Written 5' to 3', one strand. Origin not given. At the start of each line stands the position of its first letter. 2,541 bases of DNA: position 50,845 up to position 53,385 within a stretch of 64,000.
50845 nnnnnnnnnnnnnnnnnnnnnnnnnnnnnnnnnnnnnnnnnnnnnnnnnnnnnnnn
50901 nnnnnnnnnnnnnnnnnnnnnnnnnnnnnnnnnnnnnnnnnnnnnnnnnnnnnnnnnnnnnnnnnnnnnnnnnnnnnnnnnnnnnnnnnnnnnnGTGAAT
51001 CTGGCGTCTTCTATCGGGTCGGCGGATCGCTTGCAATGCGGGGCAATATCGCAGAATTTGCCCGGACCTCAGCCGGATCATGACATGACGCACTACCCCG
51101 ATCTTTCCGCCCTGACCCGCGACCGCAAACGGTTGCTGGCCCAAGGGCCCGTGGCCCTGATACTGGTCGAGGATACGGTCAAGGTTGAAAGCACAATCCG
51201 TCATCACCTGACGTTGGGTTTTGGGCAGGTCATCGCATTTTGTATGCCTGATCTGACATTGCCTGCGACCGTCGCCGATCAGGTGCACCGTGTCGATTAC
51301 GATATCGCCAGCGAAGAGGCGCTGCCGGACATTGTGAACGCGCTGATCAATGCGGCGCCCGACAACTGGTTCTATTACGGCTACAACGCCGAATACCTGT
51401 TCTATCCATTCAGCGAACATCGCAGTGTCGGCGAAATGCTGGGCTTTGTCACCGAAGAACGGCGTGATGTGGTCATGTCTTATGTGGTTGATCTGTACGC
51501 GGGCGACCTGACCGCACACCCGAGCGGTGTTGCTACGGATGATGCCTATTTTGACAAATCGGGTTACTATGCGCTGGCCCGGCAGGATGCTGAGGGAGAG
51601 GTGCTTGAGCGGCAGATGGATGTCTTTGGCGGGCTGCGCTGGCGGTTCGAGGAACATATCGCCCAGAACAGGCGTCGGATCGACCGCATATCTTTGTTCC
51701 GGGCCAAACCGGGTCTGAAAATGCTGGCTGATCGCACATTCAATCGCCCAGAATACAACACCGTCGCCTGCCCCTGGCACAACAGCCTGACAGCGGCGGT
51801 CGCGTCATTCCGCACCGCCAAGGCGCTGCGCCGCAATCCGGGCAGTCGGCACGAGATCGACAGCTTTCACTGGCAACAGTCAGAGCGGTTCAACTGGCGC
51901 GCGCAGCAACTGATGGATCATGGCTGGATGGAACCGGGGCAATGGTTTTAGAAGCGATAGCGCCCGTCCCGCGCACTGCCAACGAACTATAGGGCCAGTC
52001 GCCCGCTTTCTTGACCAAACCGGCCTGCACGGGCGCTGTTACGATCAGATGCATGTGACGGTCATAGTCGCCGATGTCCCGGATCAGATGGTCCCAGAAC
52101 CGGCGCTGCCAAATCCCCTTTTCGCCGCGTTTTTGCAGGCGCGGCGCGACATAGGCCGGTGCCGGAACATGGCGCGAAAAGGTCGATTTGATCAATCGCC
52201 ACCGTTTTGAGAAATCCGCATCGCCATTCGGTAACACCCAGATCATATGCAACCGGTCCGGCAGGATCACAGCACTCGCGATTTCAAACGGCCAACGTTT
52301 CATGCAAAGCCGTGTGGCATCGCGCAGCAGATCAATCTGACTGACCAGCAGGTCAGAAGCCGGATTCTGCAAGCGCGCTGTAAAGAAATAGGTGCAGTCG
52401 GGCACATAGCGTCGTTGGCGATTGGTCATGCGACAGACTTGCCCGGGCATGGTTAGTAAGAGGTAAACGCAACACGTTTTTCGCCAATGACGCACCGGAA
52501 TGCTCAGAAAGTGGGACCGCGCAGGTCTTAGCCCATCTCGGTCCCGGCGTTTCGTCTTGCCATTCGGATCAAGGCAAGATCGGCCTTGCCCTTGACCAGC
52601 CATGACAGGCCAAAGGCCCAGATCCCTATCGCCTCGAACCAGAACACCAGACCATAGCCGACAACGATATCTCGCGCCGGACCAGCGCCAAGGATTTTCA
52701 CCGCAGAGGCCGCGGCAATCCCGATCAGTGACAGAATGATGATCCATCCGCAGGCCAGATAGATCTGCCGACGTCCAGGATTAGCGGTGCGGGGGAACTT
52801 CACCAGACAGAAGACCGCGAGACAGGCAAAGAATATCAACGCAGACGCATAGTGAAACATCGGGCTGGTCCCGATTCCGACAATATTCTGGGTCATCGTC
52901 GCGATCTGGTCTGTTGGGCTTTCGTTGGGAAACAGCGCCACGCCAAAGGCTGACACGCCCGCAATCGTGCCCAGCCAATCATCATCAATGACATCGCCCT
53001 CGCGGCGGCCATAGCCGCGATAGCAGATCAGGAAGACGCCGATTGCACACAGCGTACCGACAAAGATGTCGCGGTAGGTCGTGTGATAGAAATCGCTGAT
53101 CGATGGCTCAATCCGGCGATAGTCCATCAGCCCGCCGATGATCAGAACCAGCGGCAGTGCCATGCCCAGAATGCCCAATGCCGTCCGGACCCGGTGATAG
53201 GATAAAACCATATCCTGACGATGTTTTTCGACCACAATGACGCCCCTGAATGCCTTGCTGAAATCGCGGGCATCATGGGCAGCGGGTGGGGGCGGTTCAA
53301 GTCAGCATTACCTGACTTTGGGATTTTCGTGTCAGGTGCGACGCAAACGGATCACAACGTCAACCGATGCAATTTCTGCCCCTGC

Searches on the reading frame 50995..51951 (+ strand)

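Call 3: search_protein_families(library=pfam, proteins=[window:50995-51951:+], max_evalue=0.01)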
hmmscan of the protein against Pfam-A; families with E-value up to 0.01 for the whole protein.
window:50995-51951:+ (318 aa): 1 family
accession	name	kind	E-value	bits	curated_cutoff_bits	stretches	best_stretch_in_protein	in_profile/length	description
PF13704.12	Glyco_tranf_2_4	-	1.5e-05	25.9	27.5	1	64-149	7-98/98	Glycosyl transferase family 2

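Call 4: search_protein_families(library=ncbifam, proteins=[window:50995-51951:+], max_evalue=0.01)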
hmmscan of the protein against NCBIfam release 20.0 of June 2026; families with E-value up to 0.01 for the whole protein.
window:50995-51951:+ (318 aa): 0 families

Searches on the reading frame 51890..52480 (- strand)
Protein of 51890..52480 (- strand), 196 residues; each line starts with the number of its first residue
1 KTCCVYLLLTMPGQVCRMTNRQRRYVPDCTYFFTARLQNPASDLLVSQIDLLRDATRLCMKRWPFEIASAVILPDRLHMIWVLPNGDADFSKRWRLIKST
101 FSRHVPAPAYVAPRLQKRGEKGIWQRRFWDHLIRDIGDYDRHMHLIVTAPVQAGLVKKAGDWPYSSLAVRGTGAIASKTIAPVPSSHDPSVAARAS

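Call 53: search_protein_families(library=pfam, proteins=[window:51890-52480:-], max_evalue=0.001)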
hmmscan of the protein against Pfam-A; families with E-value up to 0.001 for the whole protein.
window:51890-52480:- (196 aa): 0 families

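Call 72: search_protein_families(library=ncbifam, proteins=[window:51890-52480:-], max_evalue=0.01)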
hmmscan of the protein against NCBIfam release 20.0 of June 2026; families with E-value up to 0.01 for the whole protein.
window:51890-52480:- (196 aa): 1 family
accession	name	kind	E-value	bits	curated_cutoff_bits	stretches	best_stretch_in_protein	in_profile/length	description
NF047646.1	REP_Tyr_transpos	equivalog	1.8e-46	157.6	80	1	21-165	2-146/146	REP-associated tyrosine transposase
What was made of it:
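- A REP-associated tyrosine transposase gene lies 1.4 kb upstream of fabA (call 72).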

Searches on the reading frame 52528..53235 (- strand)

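Call 3: search_protein_families(library=pfam, proteins=[window:52528-53235:-], max_evalue=0.01)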
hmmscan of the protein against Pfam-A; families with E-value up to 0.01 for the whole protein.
window:52528-53235:- (235 aa): 2 families
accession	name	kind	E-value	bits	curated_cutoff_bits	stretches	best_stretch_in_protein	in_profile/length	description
PF06197.19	DUF998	-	7.8e-07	29.3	30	1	27-210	7-179/184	Protein of unknown function (DUF998)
PF23396.1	DUF7103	-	1.8e-06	28.5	27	1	32-215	4-158/159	Family of unknown function (DUF7103)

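Call 4: search_protein_families(library=ncbifam, proteins=[window:52528-53235:-], max_evalue=0.01)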
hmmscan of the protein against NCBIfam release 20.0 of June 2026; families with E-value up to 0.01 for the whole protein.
window:52528-53235:- (235 aa): 0 families
